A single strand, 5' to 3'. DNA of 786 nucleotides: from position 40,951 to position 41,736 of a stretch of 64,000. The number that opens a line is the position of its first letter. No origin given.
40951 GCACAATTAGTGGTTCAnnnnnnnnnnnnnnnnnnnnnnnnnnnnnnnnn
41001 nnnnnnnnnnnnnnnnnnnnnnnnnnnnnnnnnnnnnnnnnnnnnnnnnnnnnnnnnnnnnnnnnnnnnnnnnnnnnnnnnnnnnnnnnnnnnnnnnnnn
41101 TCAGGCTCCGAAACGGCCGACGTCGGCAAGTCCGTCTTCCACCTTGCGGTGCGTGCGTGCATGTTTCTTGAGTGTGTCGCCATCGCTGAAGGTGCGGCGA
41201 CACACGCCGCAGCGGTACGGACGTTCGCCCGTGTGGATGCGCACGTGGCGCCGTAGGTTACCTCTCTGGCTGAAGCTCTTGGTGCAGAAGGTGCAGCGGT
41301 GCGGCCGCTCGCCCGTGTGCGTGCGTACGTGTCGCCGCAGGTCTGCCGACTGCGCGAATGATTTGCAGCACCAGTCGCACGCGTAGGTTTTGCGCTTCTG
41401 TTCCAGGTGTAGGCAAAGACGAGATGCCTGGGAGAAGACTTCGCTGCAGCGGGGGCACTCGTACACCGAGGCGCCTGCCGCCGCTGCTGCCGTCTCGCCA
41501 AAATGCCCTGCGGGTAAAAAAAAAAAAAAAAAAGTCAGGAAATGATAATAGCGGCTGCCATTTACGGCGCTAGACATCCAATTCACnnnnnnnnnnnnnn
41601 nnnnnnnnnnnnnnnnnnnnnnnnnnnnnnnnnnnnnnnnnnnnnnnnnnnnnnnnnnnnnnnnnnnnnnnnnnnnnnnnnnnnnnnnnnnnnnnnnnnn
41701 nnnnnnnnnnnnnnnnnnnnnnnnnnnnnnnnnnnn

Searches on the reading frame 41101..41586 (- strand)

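Call 55: search_protein_families(library=pfam, proteins=[window:41101-41586:-], max_evalue=0.001)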
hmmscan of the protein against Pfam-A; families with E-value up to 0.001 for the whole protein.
window:41101-41586:- (161 aa): 9 families
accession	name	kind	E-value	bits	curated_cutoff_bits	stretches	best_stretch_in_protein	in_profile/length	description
PF13465.12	zf-H2C2_2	-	6.6e-23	80.1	40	2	83-107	2-26/26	Zinc-finger double domain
PF00096.32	zf-C2H2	-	3.9e-20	71.5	25.2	3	96-118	1-23/23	Zinc finger, C2H2 type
PF13894.12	zf-C2H2_4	-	2.6e-18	65.4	27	3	68-90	1-23/24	C2H2-type zinc finger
PF13912.12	zf-C2H2_6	-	4.8e-07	30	25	0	124-148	2-26/27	C2H2-type zinc finger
PF21816.3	Zap1_zf1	-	2.5e-06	27.5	27.2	0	71-87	6-22/27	Zap1, C2H2 zinc finger 1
PF22995.2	C2CH-3rd_BIRD-IDD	-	1.8e-05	24.7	27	0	68-89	2-23/25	BIRD-IDD transcription factor, third C2HC zinc finger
PF05605.18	zf-Di19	-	2.6e-05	24.8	27.5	0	67-118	2-52/54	Drought induced 19 protein (Di19), zinc-binding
PF23107.1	Zf-C2H2_ZNF451_C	-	0.00035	21.5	30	0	97-142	4-57/59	Two consecutive Zinc fingers C2H2 type, ZNF451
PF05290.17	Baculo_IE-1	-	0.00083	19.8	33.1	0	60-141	23-98/141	Baculovirus immediate-early protein (IE-0)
